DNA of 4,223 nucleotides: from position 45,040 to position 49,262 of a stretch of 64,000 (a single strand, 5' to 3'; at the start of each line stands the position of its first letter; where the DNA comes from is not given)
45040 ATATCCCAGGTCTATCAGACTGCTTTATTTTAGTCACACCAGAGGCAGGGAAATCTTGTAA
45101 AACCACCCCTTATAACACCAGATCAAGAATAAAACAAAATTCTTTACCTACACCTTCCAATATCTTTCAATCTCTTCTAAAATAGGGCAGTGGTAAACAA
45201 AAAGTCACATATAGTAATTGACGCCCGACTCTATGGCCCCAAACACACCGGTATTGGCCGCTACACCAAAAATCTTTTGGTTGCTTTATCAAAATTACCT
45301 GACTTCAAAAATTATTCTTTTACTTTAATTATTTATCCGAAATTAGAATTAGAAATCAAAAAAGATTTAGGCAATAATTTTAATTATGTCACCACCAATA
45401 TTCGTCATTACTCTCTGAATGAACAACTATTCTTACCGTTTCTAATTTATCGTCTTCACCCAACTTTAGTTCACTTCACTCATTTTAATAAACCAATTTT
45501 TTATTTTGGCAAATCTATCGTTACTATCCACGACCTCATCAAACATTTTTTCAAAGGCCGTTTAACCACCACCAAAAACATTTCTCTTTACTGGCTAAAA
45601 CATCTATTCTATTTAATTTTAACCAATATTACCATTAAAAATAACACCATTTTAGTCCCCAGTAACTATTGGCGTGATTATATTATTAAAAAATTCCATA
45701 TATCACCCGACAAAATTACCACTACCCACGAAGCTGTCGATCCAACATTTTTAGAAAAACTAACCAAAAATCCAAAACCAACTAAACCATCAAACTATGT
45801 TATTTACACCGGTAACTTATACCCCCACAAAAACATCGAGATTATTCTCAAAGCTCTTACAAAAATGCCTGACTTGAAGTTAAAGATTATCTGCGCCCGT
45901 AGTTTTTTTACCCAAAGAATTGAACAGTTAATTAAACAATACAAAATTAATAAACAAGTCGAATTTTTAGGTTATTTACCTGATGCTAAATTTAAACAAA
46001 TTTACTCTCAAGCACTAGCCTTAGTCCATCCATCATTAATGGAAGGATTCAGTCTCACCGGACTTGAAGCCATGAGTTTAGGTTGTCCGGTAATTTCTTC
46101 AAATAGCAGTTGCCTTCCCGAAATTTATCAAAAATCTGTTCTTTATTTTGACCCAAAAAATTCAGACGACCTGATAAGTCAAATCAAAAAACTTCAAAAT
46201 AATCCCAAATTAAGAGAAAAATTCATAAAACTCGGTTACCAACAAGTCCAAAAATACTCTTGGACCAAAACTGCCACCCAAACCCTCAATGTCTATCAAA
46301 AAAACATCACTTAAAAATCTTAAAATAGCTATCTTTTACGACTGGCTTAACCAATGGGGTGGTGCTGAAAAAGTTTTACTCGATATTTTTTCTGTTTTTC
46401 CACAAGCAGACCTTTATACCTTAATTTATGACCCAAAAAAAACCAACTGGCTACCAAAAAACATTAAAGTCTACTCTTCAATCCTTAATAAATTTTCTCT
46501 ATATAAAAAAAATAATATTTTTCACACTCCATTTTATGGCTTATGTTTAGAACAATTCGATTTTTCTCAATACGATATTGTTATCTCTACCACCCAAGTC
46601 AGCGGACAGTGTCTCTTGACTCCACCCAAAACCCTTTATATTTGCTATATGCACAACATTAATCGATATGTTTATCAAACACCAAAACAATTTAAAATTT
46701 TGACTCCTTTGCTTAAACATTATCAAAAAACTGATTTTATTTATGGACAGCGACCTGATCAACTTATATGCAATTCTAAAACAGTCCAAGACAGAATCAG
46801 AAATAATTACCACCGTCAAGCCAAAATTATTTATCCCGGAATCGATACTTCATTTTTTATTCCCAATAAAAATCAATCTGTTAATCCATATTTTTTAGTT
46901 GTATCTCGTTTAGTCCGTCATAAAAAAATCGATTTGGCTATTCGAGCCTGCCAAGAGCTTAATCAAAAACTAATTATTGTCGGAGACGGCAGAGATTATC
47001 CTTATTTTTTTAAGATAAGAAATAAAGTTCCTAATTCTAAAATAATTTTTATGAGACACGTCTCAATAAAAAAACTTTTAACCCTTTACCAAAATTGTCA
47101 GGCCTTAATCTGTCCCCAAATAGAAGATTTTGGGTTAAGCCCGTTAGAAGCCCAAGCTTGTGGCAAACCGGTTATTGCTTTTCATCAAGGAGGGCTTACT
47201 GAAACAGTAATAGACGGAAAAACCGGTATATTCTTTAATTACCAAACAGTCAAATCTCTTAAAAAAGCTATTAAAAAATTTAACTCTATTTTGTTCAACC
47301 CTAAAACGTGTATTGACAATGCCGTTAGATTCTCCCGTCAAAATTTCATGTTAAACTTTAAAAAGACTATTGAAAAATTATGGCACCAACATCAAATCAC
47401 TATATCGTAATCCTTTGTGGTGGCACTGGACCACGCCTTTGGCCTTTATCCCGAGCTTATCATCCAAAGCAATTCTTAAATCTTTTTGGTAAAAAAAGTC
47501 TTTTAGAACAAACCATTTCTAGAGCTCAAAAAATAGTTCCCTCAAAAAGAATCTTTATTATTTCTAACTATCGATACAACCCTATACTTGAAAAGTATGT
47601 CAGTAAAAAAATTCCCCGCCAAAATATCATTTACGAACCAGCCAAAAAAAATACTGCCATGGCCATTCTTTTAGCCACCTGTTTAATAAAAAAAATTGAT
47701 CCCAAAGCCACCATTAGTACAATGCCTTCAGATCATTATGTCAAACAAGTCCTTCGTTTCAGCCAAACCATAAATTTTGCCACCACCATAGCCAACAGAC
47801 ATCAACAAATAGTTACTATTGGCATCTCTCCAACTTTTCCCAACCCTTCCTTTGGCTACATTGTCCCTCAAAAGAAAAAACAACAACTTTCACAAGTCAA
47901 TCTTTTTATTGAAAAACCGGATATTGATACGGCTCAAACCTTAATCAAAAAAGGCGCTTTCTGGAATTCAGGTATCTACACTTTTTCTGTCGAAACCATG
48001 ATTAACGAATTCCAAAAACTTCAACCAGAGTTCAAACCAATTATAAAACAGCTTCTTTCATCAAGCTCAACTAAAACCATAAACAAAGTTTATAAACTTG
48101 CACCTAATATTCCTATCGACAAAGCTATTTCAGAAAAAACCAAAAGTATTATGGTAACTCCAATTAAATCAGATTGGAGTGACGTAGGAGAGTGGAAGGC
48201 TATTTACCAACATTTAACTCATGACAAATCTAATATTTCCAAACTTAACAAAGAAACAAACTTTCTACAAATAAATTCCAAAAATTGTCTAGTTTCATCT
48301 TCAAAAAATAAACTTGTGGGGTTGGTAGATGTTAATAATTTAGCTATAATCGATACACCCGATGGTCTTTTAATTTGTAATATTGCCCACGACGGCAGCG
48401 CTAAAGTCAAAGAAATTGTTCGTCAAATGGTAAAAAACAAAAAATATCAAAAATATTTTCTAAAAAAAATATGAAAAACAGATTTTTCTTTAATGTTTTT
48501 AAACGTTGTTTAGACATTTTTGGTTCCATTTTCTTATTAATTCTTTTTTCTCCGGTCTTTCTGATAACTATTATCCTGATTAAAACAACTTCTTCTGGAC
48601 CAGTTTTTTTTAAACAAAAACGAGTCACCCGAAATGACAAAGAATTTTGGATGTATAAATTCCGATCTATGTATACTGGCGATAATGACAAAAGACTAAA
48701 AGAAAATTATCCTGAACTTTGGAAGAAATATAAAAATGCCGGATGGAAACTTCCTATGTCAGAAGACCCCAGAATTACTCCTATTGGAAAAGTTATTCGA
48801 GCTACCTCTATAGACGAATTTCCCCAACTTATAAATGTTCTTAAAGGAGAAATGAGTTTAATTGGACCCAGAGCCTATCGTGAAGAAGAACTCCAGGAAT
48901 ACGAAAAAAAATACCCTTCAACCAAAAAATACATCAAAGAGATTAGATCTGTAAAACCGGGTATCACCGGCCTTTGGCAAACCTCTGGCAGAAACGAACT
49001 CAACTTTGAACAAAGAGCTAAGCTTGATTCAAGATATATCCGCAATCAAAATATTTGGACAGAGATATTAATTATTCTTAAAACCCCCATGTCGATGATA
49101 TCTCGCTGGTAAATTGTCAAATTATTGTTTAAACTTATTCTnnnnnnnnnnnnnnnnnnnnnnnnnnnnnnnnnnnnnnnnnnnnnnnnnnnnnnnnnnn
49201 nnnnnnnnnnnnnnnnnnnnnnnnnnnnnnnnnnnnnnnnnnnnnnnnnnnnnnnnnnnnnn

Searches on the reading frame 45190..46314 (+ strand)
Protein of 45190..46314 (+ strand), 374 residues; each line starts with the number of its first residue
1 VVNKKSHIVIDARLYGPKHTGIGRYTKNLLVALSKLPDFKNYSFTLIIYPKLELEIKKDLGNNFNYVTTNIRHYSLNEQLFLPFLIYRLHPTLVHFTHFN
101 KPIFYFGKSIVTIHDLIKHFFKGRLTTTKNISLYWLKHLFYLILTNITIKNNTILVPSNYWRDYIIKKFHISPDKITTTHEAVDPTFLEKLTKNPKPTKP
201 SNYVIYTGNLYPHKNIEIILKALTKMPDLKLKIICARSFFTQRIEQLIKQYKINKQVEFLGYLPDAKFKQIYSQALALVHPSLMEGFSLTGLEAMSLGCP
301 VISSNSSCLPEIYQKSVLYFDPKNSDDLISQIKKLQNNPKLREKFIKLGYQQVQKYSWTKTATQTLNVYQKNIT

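Call 66: search_protein_families(library=pfam, proteins=[window:45190-46314:+], max_evalue=0.001)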
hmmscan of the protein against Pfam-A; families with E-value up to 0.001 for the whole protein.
window:45190-46314:+ (374 aa): 5 families
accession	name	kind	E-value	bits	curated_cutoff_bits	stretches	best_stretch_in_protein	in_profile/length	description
PF00534.26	Glycos_transf_1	-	2.6e-32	112.1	26.4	1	196-351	10-171/172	Glycosyl transferases group 1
PF13692.12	Glyco_trans_1_4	-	5.5e-22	79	27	1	202-337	2-141/142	Glycosyl transferases group 1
PF13524.12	Glyco_trans_1_2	-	8.2e-12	45.7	25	1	218-366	4-143/144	Glycosyl transferase-like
PF20706.3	GT4-conflict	-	5.2e-08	32.7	26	1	204-331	200-335/385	Family 4 Glycosyltransferase in conflict systems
PF13439.12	Glyco_transf_4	-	5.4e-08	33.5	28.5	1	21-186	3-169/170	Glycosyltransferase Family 4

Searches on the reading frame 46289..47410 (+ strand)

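Call 66: search_protein_families(library=pfam, proteins=[window:46289-47410:+], max_evalue=0.001)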
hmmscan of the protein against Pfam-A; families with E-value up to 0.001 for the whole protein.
window:46289-47410:+ (373 aa): 4 families
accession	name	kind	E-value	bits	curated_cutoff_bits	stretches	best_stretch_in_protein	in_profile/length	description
PF00534.26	Glycos_transf_1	-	5e-28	98.2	26.4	1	197-331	13-155/172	Glycosyl transferases group 1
PF13692.12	Glyco_trans_1_4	-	1.2e-21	77.9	27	1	200-330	2-138/142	Glycosyl transferases group 1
PF13439.12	Glyco_transf_4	-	7.4e-08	33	28.5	1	24-188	2-169/170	Glycosyltransferase Family 4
PF20706.3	GT4-conflict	-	1.8e-05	24.4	26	0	270-307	282-320/385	Family 4 Glycosyltransferase in conflict systems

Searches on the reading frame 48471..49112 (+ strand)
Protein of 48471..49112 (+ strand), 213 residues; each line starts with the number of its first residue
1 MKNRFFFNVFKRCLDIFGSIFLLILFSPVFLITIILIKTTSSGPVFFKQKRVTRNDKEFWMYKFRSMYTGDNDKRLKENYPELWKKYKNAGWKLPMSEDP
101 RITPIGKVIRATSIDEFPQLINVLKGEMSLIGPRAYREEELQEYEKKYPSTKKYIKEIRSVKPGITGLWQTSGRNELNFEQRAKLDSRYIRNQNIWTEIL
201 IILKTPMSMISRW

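Call 66: search_protein_families(library=pfam, proteins=[window:48471-49112:+], max_evalue=0.001)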
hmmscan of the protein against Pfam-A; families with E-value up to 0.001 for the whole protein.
window:48471-49112:+ (213 aa): 1 family
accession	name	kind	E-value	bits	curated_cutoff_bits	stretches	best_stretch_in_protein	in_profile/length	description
PF02397.22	Bac_transf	-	9e-63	211.5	27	1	11-210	1-178/179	Bacterial sugar transferase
